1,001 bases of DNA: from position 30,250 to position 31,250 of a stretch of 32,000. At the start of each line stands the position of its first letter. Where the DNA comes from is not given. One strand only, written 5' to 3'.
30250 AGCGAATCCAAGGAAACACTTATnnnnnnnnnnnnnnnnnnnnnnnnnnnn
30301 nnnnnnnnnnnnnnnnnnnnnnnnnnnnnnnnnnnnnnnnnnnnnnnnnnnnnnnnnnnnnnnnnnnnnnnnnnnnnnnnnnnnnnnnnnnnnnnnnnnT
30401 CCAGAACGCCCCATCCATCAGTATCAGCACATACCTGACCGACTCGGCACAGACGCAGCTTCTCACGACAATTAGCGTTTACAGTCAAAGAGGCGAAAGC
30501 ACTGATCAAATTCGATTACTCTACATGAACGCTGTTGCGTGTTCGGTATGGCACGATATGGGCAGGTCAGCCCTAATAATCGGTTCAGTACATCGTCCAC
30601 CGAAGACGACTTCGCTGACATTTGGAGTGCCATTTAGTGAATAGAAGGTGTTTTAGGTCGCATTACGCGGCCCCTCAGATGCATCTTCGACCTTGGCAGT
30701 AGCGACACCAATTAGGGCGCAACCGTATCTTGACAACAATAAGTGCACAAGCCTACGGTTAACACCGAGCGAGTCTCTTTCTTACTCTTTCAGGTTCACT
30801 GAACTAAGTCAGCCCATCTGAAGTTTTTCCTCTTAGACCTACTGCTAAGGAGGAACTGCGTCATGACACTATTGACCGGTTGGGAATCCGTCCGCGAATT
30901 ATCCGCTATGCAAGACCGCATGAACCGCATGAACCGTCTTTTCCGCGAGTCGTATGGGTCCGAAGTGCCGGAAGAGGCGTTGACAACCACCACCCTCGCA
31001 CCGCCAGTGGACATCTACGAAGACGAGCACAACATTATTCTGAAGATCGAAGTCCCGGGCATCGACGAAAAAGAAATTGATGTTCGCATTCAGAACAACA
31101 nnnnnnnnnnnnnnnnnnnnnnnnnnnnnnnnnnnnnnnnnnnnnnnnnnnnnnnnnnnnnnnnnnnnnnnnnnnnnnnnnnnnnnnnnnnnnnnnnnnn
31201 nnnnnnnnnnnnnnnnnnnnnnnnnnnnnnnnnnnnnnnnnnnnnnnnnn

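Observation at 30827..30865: The hsp20 Shine-Dalgarno is locked in a 10-bp bulged-G hairpin: candidate RNA thermometer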

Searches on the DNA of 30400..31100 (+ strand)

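Call 6: search_rna_families(source=window, start=30400, end=31100, threshold=evalue, max_evalue=10, show_alignments=3)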
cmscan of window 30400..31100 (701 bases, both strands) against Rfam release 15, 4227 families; matches with E-value up to 10: 3.
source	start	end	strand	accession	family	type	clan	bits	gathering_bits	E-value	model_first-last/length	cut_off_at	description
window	30906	31059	+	RF01500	Afu_198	Gene; snRNA; snoRNA; CD-box;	-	15.1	40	2.3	1-149/149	no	A. fumigatus snoRNA Afu_198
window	30628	30698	-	RF01156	SNORD123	Gene; snRNA; snoRNA; CD-box;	-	15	45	8.7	1-70/70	no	Small nucleolar RNA SNORD123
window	30412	30471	-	RF02166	PVT1_3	Gene; lncRNA;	-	9.1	45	10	1-95/95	no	Pvt1 oncogene conserved region 3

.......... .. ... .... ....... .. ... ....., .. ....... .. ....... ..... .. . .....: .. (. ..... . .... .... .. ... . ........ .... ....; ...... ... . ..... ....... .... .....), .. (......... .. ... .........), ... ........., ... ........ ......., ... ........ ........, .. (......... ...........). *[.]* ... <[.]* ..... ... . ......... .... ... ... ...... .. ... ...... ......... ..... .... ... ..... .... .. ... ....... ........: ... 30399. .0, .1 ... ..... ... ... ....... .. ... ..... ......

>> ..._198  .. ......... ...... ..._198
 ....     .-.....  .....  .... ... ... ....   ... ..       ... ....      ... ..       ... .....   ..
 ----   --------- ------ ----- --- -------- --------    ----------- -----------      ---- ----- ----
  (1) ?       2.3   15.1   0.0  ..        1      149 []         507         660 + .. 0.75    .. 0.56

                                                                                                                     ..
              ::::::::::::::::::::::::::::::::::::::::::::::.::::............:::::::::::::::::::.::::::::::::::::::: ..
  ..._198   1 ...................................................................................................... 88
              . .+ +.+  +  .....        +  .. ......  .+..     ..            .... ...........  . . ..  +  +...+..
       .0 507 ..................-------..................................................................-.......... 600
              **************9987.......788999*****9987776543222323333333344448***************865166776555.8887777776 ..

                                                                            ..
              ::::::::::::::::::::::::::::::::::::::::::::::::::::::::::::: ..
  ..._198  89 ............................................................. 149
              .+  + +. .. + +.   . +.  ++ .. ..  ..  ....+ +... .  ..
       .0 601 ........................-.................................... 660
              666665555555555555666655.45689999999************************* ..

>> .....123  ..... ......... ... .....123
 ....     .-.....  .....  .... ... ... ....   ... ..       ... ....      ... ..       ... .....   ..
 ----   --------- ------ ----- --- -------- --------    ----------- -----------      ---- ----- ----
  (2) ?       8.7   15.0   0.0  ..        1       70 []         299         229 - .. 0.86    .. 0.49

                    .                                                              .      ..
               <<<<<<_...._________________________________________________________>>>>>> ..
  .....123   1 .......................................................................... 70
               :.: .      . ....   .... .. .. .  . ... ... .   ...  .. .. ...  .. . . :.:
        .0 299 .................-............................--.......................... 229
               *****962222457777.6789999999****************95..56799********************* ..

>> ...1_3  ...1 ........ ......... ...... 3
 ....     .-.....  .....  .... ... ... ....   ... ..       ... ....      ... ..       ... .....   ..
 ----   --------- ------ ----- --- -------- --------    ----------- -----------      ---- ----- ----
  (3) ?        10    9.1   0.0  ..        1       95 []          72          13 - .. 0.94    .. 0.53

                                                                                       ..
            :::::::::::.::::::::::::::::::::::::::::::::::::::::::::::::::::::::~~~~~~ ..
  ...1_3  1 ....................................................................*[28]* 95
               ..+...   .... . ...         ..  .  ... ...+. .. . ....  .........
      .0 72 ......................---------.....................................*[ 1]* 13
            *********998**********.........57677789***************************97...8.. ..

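Call 32: search_rna_families(source=window, start=30755, end=30880, threshold=evalue, max_evalue=10, show_alignments=3)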
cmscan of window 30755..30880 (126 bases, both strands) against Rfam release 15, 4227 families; matches with E-value up to 10: 2.
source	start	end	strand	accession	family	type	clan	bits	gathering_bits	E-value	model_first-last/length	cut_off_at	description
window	30779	30796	-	RF02914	DUF805b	Cis-reg;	CL00115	9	35.6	4.5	1-35/35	no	DUF805b RNA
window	30796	30848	+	RF02091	DAOA-AS1_2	Gene; lncRNA;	-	6.6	43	6.3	151-205/205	no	DAOA antisense RNA 1 conserved region 2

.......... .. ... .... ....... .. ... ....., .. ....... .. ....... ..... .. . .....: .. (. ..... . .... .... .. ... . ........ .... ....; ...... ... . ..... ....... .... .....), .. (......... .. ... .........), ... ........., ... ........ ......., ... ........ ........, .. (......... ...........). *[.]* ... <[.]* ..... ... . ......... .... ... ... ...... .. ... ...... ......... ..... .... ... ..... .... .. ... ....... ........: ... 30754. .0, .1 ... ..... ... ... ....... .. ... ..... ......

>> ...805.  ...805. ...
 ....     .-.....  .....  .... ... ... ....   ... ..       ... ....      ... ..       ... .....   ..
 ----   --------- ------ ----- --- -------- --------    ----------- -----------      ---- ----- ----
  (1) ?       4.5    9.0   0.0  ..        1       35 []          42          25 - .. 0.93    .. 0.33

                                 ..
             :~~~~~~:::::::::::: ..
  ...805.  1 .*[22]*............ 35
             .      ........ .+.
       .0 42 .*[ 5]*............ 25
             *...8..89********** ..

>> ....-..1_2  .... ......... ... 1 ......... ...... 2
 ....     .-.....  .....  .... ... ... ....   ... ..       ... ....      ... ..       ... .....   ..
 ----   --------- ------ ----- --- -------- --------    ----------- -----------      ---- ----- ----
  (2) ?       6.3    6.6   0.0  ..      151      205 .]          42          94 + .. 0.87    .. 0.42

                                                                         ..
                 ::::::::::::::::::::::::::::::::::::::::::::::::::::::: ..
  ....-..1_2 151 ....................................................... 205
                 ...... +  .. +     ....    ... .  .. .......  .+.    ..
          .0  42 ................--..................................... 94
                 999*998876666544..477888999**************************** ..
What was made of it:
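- On fourU thermometer: There is no Rfam hit (calls 6, 32).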

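Call 51: build_rna_model(alignment_id=A2, structure=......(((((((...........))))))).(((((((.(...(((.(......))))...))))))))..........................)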
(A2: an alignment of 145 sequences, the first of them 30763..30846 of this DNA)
Model R1 built from alignment A2 (145 sequences, 96 columns); structure: as given.
model positions 84; base pairs 19; branch points 1; effective number of sequences 4.01; information 0.676 bits per position. Calibrated on 0.2 Mb of random sequence (short: E-values are rough).
structure used (alignment columns):
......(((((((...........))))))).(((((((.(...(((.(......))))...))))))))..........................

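Call 52: search_with_rna_model(model_id=R1, source=window, filters=off, max_evalue=10, show_alignments=4)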
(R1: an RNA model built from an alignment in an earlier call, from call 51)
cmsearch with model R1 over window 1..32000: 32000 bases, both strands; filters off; matches with E-value up to 10: 7.
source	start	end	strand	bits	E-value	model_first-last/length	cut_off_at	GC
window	30765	30846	+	78.1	1.9e-19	1-84/84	no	0.45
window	17014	17098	-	55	4.5e-13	1-84/84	no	0.55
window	9597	9687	+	9.3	2.1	1-84/84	no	0.49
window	7168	7243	-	9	2.5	1-84/84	no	0.53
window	11553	11618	+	7.9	4.9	1-84/84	no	0.44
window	23961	24025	-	7.8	5.4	1-84/84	no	0.52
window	19669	19725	+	7.7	5.8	1-84/84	no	0.47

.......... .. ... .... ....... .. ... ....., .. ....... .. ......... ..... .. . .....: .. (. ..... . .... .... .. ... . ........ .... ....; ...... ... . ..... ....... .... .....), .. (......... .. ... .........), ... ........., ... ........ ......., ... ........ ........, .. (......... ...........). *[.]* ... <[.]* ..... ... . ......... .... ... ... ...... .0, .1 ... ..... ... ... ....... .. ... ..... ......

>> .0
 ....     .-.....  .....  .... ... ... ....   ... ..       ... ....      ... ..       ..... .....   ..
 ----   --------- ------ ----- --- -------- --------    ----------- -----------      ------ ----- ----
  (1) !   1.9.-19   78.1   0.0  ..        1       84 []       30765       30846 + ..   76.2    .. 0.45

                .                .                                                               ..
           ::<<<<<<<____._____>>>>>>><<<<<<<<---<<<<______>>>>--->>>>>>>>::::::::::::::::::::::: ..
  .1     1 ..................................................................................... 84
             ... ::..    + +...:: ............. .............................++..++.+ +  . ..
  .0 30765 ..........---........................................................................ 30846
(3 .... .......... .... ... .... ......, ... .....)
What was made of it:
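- On The leader family defined here (model R1: P0-P1-CUUAG): Window 30765-30846 scores 78 bits and 17098-17014 scores 55 bits (call 52).
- The covariance model scores both window copies at 78 and 55 bits, with no other hit in the window at E below 2 (call 52).
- Tried and rejected: It is not a module copy (call 52).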

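Call 53: search_with_rna_model(model_id=R1, sources=[L001, L002, L003, L004, L005, L006, L007, L008, L009, L010, L011, L012, L013, L014, L015, L016, L017, L018, L019, L020, L021, L022, L023, L024, L025, L026, L027, L028, L029, L030, L031, L032, L033, L034, L035, L036, L037, L038, L039, L040, L041, L042, L043, L044, L045, L046, L047, L048, L049, L050, L051, L052, L053, L054, L055, L056, L057, L058, L059, L060, L061, L062, L063, L064, L065, L066, L067, L068, L069, L070, L071, L072, L073, L074, L075, L076, L077, L078, L079, L080], max_evalue=1)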
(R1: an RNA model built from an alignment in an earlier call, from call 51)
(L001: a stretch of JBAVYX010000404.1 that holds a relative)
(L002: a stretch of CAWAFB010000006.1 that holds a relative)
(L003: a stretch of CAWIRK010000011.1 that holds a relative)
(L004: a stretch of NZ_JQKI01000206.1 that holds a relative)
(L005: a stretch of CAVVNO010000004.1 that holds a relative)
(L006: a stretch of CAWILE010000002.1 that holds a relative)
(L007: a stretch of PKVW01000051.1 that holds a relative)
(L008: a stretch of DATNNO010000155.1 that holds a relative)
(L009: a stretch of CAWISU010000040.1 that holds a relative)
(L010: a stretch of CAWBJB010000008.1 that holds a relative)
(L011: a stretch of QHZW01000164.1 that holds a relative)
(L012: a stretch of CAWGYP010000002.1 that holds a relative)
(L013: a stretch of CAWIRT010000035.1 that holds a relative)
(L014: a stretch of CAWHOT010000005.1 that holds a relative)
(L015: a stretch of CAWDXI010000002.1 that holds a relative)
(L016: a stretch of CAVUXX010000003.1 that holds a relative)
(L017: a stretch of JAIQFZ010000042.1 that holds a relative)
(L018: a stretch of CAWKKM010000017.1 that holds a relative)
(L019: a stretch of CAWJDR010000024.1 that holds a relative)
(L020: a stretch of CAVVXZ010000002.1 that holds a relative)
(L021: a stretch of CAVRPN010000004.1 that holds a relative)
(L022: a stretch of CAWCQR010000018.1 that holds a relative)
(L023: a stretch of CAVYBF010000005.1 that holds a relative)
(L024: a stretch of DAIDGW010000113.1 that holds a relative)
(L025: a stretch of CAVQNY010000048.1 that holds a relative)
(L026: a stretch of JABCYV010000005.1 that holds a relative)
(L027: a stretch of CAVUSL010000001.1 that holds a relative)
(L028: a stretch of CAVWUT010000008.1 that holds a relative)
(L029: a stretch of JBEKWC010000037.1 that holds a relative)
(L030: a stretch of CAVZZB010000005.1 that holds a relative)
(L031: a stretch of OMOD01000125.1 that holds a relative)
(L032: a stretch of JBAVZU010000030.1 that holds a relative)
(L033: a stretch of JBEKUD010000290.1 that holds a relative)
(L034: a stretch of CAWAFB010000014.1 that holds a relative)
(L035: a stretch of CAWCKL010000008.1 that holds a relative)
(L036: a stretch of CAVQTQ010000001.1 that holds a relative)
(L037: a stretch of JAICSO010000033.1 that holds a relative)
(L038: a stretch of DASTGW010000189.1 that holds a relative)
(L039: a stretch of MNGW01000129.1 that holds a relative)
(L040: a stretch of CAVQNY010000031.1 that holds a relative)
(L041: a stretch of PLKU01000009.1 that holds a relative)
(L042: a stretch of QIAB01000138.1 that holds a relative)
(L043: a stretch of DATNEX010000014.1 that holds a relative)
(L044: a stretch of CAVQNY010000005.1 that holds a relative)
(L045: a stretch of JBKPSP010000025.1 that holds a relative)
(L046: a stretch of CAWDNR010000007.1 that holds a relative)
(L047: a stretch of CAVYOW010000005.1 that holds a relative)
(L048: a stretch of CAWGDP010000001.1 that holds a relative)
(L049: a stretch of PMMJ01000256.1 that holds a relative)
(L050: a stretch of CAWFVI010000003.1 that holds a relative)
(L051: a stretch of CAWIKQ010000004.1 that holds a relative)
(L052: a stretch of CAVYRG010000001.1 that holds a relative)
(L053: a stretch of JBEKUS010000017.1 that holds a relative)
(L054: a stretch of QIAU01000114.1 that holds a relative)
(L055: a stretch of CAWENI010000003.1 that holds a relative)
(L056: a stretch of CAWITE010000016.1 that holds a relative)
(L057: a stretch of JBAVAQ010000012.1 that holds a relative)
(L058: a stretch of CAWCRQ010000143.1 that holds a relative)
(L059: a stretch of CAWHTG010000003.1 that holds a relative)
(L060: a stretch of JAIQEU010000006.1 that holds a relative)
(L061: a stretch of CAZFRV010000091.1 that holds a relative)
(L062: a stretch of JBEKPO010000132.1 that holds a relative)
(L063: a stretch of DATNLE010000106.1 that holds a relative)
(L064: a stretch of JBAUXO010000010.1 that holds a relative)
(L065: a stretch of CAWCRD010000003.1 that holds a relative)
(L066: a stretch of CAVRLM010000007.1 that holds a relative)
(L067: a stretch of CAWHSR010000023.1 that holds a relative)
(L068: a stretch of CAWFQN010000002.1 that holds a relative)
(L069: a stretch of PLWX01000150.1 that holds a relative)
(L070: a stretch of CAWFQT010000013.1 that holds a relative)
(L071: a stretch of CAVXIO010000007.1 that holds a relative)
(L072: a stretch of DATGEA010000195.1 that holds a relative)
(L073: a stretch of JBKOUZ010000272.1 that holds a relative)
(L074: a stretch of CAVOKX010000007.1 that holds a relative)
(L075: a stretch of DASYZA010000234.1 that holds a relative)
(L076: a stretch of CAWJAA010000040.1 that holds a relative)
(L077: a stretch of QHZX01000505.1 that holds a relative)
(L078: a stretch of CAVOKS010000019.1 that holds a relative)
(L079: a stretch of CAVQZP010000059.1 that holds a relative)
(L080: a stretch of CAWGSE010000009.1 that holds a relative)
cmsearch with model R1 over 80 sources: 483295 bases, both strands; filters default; matches with E-value up to 1: 90.
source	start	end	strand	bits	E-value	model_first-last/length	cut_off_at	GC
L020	2900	2983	+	93.8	1.3e-22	1-84/84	no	0.48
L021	2902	2985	+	93.2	1.9e-22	1-84/84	no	0.46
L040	2902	2985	+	93.2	1.9e-22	1-84/84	no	0.46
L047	2902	2985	+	93.2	1.9e-22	1-84/84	no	0.46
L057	2902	2985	+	93.2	1.9e-22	1-84/84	no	0.46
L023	2904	2987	+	93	2.1e-22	1-84/84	no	0.44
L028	2900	2983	+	92.6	2.7e-22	1-84/84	no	0.46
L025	2902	2985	+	92.2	3.5e-22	1-84/84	no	0.44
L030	2902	2985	+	92.2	3.5e-22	1-84/84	no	0.44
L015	2901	2984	+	92.2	3.5e-22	1-84/84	no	0.48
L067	2902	2985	+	92.2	3.5e-22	1-84/84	no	0.45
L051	2902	2985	+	91.9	4.3e-22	1-84/84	no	0.45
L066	2901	2984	+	91.8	4.5e-22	1-84/84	no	0.44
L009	2901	2984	+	91.8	4.5e-22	1-84/84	no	0.45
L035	2901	2984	+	91.8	4.6e-22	1-84/84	no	0.46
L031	167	250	+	91.7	4.8e-22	1-84/84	no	0.45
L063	2902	2985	+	91.6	5.1e-22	1-84/84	no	0.46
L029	2900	2983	+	91.2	6.5e-22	1-84/84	no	0.46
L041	2902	2985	+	90.9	8e-22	1-84/84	no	0.42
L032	2902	2985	+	90.9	8.1e-22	1-84/84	no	0.44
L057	853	936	+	90.8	8.7e-22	1-84/84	no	0.45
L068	2901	2984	+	90.3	1.2e-21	1-84/84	no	0.48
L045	385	467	+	90.2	1.3e-21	1-84/84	no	0.43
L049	1671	1754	+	89.9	1.5e-21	1-84/84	no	0.48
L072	2130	2213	+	89.9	1.6e-21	1-84/84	no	0.46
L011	2069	2151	+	89.8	1.7e-21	1-84/84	no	0.43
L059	2901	2984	+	89.6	1.9e-21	1-84/84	no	0.48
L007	2903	2985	+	89.3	2.2e-21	1-84/84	no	0.43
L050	2901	2984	+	89.2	2.4e-21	1-84/84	no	0.46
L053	2902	2985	+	89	2.7e-21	1-84/84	no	0.46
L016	2902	2985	+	89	2.8e-21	1-84/84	no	0.46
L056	2901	2984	+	88.9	2.9e-21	1-84/84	no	0.46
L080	2900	2983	+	88.8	3.1e-21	1-84/84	no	0.49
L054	2132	2214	+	88.8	3.1e-21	1-84/84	no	0.43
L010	2904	2987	+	88.8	3.2e-21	1-84/84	no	0.44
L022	2903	2986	+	88.8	3.2e-21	1-84/84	no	0.44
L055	2900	2983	+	88.6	3.4e-21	1-84/84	no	0.46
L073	2901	2984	+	88.6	3.6e-21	1-84/84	no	0.44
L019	2901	2984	+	88.2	4.6e-21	1-84/84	no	0.44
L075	2900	2983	+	88.1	4.9e-21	1-84/84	no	0.48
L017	2905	2987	+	87.7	6.4e-21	1-84/84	no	0.46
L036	2901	2984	+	87.5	7.1e-21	1-84/84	no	0.46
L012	2903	2985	+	87.3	8e-21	1-84/84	no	0.4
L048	2903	2985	+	87.3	8e-21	1-84/84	no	0.4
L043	2904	2986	+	87.1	9.2e-21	1-84/84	no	0.43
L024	1655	1737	+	86.9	1e-20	1-84/84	no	0.49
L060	2901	2984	+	86.9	1.1e-20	1-84/84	no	0.45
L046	2903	2986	+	86.8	1.1e-20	1-84/84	no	0.42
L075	3873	3956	+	86.7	1.1e-20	1-84/84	no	0.54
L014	2901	2984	+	86.6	1.2e-20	1-84/84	no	0.46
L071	2902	2986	+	86.6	1.2e-20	1-84/84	no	0.46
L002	2904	2986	+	86.6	1.2e-20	1-84/84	no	0.42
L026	2897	2980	+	86.2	1.7e-20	1-84/84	no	0.51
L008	2901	2983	+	85.6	2.4e-20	1-84/84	no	0.43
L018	2903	2985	+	85.1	3.2e-20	1-84/84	no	0.4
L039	2121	2201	+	85.1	3.4e-20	1-84/84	no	0.44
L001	228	309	+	85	3.4e-20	1-84/84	no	0.41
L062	2885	2968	+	84.9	3.6e-20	1-84/84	no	0.46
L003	2903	2986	+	84.6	4.6e-20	1-84/84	no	0.39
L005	2903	2986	+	84.6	4.6e-20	1-84/84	no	0.39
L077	1049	1130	+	84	6.8e-20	1-84/84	no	0.41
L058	2901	2984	+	83.5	8.8e-20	1-84/84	no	0.49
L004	2882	2965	+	83.2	1.1e-19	1-84/84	no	0.4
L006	2903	2985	+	83.1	1.1e-19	1-84/84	no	0.42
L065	2903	2985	+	83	1.3e-19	1-84/84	no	0.42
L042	2903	2985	+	82.4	1.9e-19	1-84/84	no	0.46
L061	1490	1574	+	81.4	3.4e-19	1-84/84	no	0.42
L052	2899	2981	+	80.9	4.7e-19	1-84/84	no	0.46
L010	5107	5191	+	80.7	5.5e-19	1-84/84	no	0.48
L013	121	202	+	80.5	6.1e-19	1-84/84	no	0.39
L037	2904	2986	+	80.2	7.2e-19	1-84/84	no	0.45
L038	2775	2857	+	80.2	7.2e-19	1-84/84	no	0.45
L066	4246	4330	+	79.2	1.4e-18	1-84/84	no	0.51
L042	1408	1493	+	79.1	1.5e-18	1-84/84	no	0.48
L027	2899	2983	+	78.1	2.9e-18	1-84/84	no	0.44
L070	2904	2986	+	77.6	4e-18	1-84/84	no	0.48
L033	2904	2986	+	77.5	4.2e-18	1-84/84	no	0.42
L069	1150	1234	+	76.9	6.2e-18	1-84/84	no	0.47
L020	1189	1272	+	76.4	8.4e-18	1-84/84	no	0.46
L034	2903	2985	+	75.2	1.9e-17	1-84/84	no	0.39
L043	688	770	+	74.9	2.2e-17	1-84/84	no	0.51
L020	665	748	-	71.7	1.6e-16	1-84/84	no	0.5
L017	488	569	+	69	9.5e-16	1-84/84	no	0.48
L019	2282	2365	+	63.8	2.6e-14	1-84/84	no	0.51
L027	2688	2768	-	61.9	8.7e-14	1-84/84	no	0.43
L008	846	925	+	61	1.5e-13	1-84/84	no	0.46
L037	1371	1454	+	50.8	1e-10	1-84/84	no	0.51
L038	1242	1325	+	50.8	1e-10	1-84/84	no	0.51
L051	2516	2602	-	35.8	1.5e-06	1-84/84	no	0.45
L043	175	262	+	17.6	0.16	1-84/84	no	0.44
